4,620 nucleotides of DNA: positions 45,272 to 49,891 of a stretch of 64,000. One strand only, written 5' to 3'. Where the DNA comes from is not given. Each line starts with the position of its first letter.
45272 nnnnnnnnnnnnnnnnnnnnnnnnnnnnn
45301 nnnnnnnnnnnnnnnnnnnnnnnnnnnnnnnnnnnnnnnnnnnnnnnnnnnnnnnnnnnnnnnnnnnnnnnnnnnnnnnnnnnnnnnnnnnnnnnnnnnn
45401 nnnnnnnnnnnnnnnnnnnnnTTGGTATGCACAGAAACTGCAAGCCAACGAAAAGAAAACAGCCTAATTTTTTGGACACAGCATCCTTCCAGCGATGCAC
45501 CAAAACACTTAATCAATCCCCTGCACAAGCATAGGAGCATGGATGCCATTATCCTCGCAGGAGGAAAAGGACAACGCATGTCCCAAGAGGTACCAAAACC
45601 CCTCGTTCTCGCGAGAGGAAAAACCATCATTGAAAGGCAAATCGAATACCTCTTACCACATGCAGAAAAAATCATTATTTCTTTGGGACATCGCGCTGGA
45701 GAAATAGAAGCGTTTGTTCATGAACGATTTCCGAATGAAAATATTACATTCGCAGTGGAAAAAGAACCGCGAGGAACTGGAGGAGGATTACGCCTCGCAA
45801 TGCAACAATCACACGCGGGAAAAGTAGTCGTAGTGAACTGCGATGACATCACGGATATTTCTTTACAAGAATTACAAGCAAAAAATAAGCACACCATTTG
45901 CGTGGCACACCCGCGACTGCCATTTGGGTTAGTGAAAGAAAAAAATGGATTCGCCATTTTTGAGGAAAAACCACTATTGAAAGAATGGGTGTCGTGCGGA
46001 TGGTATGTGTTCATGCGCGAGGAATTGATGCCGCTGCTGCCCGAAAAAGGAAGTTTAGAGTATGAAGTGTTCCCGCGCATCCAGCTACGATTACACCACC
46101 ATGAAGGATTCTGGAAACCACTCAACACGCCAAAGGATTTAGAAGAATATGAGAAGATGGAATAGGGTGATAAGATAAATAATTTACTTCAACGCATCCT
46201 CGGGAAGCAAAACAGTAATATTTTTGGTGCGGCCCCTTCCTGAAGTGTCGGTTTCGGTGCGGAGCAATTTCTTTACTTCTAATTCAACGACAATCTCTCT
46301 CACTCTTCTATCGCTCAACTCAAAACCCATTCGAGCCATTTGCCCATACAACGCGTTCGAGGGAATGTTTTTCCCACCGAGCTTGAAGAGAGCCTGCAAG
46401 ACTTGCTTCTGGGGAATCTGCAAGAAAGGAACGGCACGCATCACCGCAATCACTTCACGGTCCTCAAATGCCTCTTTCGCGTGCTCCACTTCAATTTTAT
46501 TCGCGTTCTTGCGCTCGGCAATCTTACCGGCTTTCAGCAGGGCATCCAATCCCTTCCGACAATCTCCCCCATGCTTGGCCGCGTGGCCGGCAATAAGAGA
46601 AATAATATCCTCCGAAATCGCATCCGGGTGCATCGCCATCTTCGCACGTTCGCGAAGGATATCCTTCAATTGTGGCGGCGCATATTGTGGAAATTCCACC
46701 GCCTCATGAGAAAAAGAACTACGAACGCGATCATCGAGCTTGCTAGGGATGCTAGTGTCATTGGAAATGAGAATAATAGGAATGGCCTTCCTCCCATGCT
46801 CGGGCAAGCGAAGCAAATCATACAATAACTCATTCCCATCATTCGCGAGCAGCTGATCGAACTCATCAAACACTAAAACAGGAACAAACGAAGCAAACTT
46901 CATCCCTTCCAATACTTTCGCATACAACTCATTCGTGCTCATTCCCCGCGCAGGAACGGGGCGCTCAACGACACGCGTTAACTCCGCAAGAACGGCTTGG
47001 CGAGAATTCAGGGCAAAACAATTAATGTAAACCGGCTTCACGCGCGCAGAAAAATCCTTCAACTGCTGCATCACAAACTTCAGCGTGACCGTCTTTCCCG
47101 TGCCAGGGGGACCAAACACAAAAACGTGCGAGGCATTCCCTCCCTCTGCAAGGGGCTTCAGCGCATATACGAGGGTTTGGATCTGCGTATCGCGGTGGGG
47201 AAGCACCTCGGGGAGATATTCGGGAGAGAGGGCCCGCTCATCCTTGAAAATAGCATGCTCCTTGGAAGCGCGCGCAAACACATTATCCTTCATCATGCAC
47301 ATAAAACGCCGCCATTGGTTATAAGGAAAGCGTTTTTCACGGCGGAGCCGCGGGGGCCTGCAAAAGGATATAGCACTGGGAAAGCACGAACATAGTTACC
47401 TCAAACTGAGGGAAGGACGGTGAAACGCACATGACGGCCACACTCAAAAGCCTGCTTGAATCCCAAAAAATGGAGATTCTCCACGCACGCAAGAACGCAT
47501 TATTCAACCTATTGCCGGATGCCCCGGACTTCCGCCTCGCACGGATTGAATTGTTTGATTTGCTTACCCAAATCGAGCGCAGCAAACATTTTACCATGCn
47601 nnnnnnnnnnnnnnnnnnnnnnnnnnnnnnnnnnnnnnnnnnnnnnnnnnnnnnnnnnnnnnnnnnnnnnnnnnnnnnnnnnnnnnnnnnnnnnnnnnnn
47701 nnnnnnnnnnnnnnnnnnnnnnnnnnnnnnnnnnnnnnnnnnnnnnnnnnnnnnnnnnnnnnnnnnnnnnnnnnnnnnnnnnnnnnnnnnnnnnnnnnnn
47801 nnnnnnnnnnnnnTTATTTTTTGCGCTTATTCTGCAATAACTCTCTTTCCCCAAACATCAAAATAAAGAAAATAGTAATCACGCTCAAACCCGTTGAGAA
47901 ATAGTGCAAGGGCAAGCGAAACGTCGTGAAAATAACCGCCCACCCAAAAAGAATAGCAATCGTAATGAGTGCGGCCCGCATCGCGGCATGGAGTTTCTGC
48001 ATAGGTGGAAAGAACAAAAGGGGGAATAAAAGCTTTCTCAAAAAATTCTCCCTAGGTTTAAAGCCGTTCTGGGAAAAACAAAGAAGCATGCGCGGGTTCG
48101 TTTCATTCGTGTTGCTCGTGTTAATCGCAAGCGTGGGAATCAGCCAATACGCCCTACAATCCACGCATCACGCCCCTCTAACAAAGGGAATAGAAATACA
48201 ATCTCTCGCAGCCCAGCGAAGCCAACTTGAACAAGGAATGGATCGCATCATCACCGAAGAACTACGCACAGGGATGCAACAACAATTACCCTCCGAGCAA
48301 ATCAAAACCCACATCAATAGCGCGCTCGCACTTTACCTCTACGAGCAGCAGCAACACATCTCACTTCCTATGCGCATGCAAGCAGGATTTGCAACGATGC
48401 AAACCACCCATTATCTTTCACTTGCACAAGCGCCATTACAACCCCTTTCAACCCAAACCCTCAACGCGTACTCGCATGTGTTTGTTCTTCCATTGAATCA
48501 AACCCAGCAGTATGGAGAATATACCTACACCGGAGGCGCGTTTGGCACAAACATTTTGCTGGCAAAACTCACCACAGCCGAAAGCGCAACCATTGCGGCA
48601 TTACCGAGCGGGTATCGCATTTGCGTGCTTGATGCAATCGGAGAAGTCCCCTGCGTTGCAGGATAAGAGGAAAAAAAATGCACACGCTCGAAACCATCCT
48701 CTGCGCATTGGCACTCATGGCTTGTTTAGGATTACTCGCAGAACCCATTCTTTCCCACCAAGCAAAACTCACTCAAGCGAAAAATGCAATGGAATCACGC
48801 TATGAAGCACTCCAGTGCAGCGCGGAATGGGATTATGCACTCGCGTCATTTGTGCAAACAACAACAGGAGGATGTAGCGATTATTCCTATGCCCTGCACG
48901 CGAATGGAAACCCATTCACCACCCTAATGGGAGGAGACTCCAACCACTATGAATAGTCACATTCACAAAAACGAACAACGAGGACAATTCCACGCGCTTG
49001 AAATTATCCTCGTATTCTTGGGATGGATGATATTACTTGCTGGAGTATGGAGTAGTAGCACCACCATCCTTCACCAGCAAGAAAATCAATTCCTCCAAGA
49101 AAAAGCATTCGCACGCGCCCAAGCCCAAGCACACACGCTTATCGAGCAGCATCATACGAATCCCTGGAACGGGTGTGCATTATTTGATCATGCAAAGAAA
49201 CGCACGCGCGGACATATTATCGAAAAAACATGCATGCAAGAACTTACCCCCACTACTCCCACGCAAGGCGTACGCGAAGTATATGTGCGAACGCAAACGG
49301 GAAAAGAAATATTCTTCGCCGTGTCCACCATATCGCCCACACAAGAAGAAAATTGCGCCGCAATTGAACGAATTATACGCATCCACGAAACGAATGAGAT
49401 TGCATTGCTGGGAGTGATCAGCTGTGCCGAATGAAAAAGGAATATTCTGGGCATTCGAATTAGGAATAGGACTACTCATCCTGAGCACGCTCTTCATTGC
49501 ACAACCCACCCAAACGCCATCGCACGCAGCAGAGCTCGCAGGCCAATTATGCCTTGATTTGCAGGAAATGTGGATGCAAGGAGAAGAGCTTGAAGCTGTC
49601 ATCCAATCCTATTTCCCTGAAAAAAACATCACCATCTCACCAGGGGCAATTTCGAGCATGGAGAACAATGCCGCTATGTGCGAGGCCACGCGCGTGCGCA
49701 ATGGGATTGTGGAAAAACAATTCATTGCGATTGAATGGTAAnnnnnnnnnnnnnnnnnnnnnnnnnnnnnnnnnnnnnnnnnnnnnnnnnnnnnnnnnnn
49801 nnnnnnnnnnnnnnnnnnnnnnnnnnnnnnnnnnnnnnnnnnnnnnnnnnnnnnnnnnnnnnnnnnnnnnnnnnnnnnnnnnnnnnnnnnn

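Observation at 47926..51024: Second pilin-like cluster (six or more class-III-signal ORFs) next to a site-2-protease-like M50 gene and the orc1/cdc6 region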

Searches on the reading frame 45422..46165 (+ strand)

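Call 3: search_protein_families(library=pfam, max_evalue=1, proteins=[window:45422-46165:+])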
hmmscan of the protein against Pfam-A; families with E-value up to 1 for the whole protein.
window:45422-46165:+ (247 aa): 3 families
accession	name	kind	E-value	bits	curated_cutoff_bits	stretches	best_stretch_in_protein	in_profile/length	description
PF12804.13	NTP_transf_3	-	1.6e-16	61.4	27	1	42-142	1-96/160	MobA-like NTP transferase domain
PF00483.29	NTP_transferase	-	2.6e-14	53.9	21.2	1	42-203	2-186/245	Nucleotidyl transferase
PF01128.25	IspD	-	3.7e-05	24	27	1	41-90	2-53/221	2-C-methyl-D-erythritol 4-phosphate cytidylyltransferase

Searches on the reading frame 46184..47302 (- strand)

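Call 3: search_protein_families(library=pfam, max_evalue=1, proteins=[window:46184-47302:-])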
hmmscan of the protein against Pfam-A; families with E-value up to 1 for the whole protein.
window:46184-47302:- (372 aa): 31 families (the best 25 are shown)
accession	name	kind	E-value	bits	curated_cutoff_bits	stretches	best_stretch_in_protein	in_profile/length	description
PF22703.2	Cdc6_lid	-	2.3e-20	72.7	27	1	213-279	1-67/68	Cdc6 AAA+ ATPase-type lid domain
PF13401.12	AAA_22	-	1.7e-14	54.7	27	1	56-179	4-121/130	AAA domain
PF13191.12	AAA_16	-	9.8e-12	46.1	32.6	1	34-169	2-161/167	AAA ATPase domain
PF00004.35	AAA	-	9e-10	39.5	21.2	1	61-198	2-124/131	ATPase family associated with various cellular activities (AAA)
PF01637.24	ATPase_2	-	2.7e-08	34.3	33.2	1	48-183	11-158/225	ATPase domain predominantly from Archaea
PF22606.2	Cdc6-ORC-like_ATPase_lid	-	9.8e-05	22.6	27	1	207-263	1-57/60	Cdc6/ORC-like, ATPase lid domain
PF13245.12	AAA_19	-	0.00013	22.6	25.1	1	57-109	11-61/134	AAA domain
PF05729.18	NACHT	-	0.00047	20.5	26.7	1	60-165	3-115/167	NACHT domain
PF24883.2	NPHP3_N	-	0.001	19.8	24.8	1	57-100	22-63/164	Nephrocystin 3, N-terminal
PF05673.19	DUF815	-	0.0022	17.6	23.8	1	36-99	32-93/249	Protein of unknown function (DUF815)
PF00270.35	DEAD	-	0.0026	18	26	1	76-168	57-146/167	DEAD/DEAH box helicase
PF12775.13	AAA_7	-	0.003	17.5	25.8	1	56-105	32-79/181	P-loop containing dynein motor region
PF07693.20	KAP_NTPase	-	0.0054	16.5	20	1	55-114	18-77/293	KAP family P-loop domain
PF09079.17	Cdc6_C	-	0.011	16.2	25.1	1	328-370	49-92/96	CDC6, C terminal winged helix domain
PF13086.12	AAA_11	-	0.024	14.8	27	1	59-82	18-43/257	AAA domain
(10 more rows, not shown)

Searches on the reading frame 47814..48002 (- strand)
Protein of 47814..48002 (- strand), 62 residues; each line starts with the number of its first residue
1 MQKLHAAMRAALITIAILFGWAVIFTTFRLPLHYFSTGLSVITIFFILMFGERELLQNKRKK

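Call 92: search_protein_families(library=pfam, max_evalue=0.01, proteins=[window:47814-48002:-])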
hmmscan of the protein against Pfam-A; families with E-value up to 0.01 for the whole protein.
window:47814-48002:- (62 aa): 0 families

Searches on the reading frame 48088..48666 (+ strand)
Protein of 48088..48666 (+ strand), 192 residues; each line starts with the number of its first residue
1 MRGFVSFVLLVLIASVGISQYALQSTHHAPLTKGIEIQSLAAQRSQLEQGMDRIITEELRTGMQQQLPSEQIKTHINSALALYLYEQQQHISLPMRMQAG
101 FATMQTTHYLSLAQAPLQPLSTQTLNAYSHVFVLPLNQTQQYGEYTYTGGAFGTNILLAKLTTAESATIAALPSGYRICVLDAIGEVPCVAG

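Call 3: search_protein_families(library=pfam, max_evalue=1, proteins=[window:48088-48666:+])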
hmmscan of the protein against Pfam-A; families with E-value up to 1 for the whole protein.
window:48088-48666:+ (192 aa): 0 families

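Call 4: search_protein_families(library=ncbifam, max_evalue=1, proteins=[window:48088-48666:+])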
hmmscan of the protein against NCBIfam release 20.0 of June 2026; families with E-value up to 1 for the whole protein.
window:48088-48666:+ (192 aa): 1 family
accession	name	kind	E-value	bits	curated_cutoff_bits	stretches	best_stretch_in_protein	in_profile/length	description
NF011528.0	PRK14968.1-2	equivalog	0.16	11.4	171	1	133-172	117-156/205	putative methyltransferase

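Call 9: find_homologous_proteins(query=window:48088-48666:+, max_evalue=0.01)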
Query window:48088-48666:+ (192 aa): 7 proteins with E <= 0.01 among 203 candidates.
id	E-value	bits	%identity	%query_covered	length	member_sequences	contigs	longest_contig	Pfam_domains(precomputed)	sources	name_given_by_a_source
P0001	1.0e-106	372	91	100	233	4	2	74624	-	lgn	-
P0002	2.0e-84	300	76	100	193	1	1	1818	-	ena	-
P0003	1.3e-69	252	63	98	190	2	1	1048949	-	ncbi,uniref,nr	ncbi:MAG: hypothetical protein IPJ89_00055 [Candidatus Iainarchaeum archaeon]|uniref:Uncharacterized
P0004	7.8e-63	230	59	98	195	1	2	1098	-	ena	-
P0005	6.4e-60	220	57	99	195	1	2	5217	-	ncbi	-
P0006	4.3e-51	191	60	83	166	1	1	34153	-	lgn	-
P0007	1.3e-32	131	41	98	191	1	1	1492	-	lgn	-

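Call 10: find_encoding_contigs(protein=P0003, flank=10000, max_places=3)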
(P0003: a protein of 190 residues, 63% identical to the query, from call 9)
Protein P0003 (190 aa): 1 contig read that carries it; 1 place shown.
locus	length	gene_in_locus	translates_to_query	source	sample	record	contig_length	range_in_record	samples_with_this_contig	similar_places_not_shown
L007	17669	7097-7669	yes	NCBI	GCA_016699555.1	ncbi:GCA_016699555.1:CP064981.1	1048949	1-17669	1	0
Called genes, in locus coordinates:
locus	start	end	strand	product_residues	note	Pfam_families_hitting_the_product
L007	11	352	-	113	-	-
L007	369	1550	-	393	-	-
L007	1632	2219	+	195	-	-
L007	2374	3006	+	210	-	PF07853:DUF1648, PF13630:SdpI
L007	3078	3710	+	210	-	PF00483:NTP_transferase, PF01128:IspD (weak), PF12804:NTP_transf_3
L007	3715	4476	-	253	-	-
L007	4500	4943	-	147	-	PF00293:NUDIX, PF14815:NUDIX_4 (weak)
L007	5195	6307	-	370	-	PF01637:ATPase_2, PF13191:AAA_16, PF00004:AAA, PF13401:AAA_22, PF22606:Cdc6-ORC-like_ATPase_lid (faint), PF22703:Cdc6_lid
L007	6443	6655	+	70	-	-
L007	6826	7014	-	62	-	-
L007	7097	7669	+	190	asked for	-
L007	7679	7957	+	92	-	-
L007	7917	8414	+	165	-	-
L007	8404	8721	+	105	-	-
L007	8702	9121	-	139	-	-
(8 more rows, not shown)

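Call 11: find_encoding_contigs(protein=P0006, flank=10000, max_places=3)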
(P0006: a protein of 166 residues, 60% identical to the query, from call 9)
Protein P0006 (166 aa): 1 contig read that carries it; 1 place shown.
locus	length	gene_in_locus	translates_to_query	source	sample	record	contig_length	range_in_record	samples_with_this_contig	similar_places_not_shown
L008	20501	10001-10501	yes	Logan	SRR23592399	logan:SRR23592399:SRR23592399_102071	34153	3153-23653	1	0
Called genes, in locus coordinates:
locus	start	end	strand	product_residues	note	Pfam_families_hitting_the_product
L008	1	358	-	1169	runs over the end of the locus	PF09471:Peptidase_M64 (faint)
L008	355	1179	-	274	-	-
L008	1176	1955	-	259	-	-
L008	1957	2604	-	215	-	-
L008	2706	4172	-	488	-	PF03215:Rad17 (faint), PF00004:AAA, PF21960:RCF1-5-like_lid (faint)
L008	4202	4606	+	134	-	-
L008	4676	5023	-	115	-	-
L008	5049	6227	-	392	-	-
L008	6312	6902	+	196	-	-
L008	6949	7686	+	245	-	PF07853:DUF1648, PF13630:SdpI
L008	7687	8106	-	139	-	PF00293:NUDIX, PF14815:NUDIX_4 (weak)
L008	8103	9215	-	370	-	PF01637:ATPase_2 (weak), PF13191:AAA_16, PF00004:AAA, PF13401:AAA_22, PF22703:Cdc6_lid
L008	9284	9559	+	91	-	-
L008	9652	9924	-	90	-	-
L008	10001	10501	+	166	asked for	-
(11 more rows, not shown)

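Call 30: predict_structure(alignment_id=A1)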
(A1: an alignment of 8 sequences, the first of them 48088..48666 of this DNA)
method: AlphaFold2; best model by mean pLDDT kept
length: 192 residues; sequences in the alignment: 8
mean_pLDDT: 78.7   pTM: 0.73
mean pLDDT of the five models: 78.7, 77.3, 64.4, 63.3, 57.8
residues with pLDDT >= 90: 70; 70-90: 71; 50-70: 26; < 50: 25
segments of 3 or more residues with pLDDT < 50: 1-4, 14-29, 190-192
pLDDT, mean of each block of 10 residues (from residue 1): 50 45 41 75 91 94 93 96 91 84 73 85 90 88 88 80 88 85 64 35
secondary structure, 60 per line:
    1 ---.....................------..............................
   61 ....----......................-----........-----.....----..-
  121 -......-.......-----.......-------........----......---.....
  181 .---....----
elements in order: H4-24 H31-64 H69-90 E96-103 H109-113 H122-127 E129-135 E141-147 E155-162 E167-172 E176-181 E185-188

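Call 33: find_related_loci(query=A1, collection=genome_contigs, flank=8000)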
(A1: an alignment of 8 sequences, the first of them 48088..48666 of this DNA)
Query A1 (192 aa) in genome_contigs; peptide patterns used: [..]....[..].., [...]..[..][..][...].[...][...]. (x = any residue, [..] = any of these).
96 stretches matched a pattern; 2 encode a relative of the query (tblastn E <= 1e-3); 2 distinct loci.
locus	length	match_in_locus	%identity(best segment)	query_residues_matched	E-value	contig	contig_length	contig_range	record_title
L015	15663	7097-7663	63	1-189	1e-78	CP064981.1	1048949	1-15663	MAG: Candidatus Iainarchaeum archaeon isolate Fred_18-Q3-R57-64_BAT3C.431 chromosome, complete genome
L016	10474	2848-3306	39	37-189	8e-35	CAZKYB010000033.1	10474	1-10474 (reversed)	MAG TPA_asm: uncultured archaeon isolate SRP342105_co1_296 genome assembly, contig: NODE_8766_length_10474_cov_5.923793,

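Call 52: fold_search(model_id=the predicted structure, library=pdb)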
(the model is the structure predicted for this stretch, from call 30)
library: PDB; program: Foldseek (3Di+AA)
matches with E <= 10: 581; with E <= 0.001: 0
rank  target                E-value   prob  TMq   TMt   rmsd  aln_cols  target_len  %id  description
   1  5u9o_E                1.9e-02  0.16  0.16  0.19  12.6       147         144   12  Cocrystal structure of the intermembrane space region of the plastid division proteins PARC6 and PDV1 (released 2017-12-20)
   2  5u9o_F                4.9e-02  0.09  0.15  0.18  11.6       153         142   11  Cocrystal structure of the intermembrane space region of the plastid division proteins PARC6 and PDV1 (released 2017-12-20)
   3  5u9o_G                6.7e-02  0.12  0.17  0.21  12.7       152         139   10  Cocrystal structure of the intermembrane space region of the plastid division proteins PARC6 and PDV1 (released 2017-12-20)
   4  5u9o_A                8.1e-02  0.14  0.19  0.23  11.7       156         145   10  Cocrystal structure of the intermembrane space region of the plastid division proteins PARC6 and PDV1 (released 2017-12-20)
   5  5u9o_D                9.8e-02  0.08  0.16  0.19  12.7       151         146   12  Cocrystal structure of the intermembrane space region of the plastid division proteins PARC6 and PDV1 (released 2017-12-20)
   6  3dcb                  1.0e-01  0.23  0.21  0.15  10.3       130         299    9  Crystal structure of the Drosophila kinesin family member NOD in complex with AMPPNP (released 2009-02-10)
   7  7wzg_C                1.3e-01  0.12  0.14  0.12  18.1       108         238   10  Cypemycin N-terminal methyltransferase CypM (released 2023-02-22)
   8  4hgy_B                1.3e-01  0.09  0.13  0.11  18.1       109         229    9  Structure of the CcbJ Methyltransferase from Streptomyces caelestis (released 2013-10-30)
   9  5u9o_B                1.3e-01  0.08  0.14  0.17  11.1       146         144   11  Cocrystal structure of the intermembrane space region of the plastid division proteins PARC6 and PDV1 (released 2017-12-20)
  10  5u9l_A                1.3e-01  0.04  0.11  0.12  16.6       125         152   17  Crystal structure of the intermembrane space region of the plastid division protein PARC6 (released 2017-12-20)
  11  4hgz_B                1.4e-01  0.08  0.13  0.12  18.3       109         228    7  Structure of the CcbJ Methyltransferase from Streptomyces caelestis (released 2013-10-30)
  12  6jzf_A                1.4e-01  0.07  0.14  0.17  12.4       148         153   13  Structure of the intermembrane space region of PARC6 (released 2020-05-06)
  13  6szw_B                1.6e-01  0.07  0.13  0.14  20.1       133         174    8  Asymmetric complex of Factor XII and kininogen with gC1qR/C1QBP/P32 is governed by allostery (released 2020-07-22)
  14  4hgy_C                1.7e-01  0.09  0.13  0.11  17.0       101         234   10  Structure of the CcbJ Methyltransferase from Streptomyces caelestis (released 2013-10-30)
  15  7wzg_B                1.8e-01  0.11  0.14  0.11  17.9       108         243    7  Cypemycin N-terminal methyltransferase CypM (released 2023-02-22)
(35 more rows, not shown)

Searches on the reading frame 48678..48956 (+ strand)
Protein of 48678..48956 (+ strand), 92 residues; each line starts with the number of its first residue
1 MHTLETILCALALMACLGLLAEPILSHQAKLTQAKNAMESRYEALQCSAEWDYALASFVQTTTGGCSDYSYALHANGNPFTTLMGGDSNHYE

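Call 3: search_protein_families(library=pfam, max_evalue=1, proteins=[window:48678-48956:+])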
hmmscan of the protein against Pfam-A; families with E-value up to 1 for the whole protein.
window:48678-48956:+ (92 aa): 0 families

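Call 4: search_protein_families(library=ncbifam, max_evalue=1, proteins=[window:48678-48956:+])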
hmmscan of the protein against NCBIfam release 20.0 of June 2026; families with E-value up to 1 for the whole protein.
window:48678-48956:+ (92 aa): 1 family
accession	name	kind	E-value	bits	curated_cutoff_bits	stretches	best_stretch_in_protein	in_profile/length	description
NF000275.2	blaPLA_ORN_TER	exception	0.051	12.6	550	1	11-58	6-52/291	PLA/ORN/TER family class A beta-lactamase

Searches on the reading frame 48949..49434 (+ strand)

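Call 3: search_protein_families(library=pfam, max_evalue=1, proteins=[window:48949-49434:+])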
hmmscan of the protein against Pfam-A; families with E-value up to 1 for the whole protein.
window:48949-49434:+ (161 aa): 0 families

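Call 4: search_protein_families(library=ncbifam, max_evalue=1, proteins=[window:48949-49434:+])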
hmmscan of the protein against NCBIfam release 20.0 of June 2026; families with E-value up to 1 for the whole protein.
window:48949-49434:+ (161 aa): 2 families
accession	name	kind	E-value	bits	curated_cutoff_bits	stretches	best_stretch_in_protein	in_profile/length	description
NF003206.0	PRK04171.2-1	equivalog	0.0066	15.9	324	1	75-131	52-108/229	ribosome biogenesis protein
NF003208.0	PRK04171.2-3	equivalog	0.07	12.7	305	1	73-127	45-99/222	ribosome biogenesis protein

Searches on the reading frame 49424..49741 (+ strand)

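Call 3: search_protein_families(library=pfam, max_evalue=1, proteins=[window:49424-49741:+])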
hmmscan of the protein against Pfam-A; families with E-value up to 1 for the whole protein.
window:49424-49741:+ (105 aa): 0 families

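Call 4: search_protein_families(library=ncbifam, max_evalue=1, proteins=[window:49424-49741:+])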
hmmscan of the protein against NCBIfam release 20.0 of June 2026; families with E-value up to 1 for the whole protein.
window:49424-49741:+ (105 aa): 2 families
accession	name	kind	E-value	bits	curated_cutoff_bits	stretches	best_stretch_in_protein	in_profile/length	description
NF002850.0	PRK03114.1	equivalog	0.022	14.4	199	1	41-83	102-144/169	DUF84 family protein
NF003459.0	PRK05074.1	equivalog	0.11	12.3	175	1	42-85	109-152/176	inosine/xanthosine triphosphatase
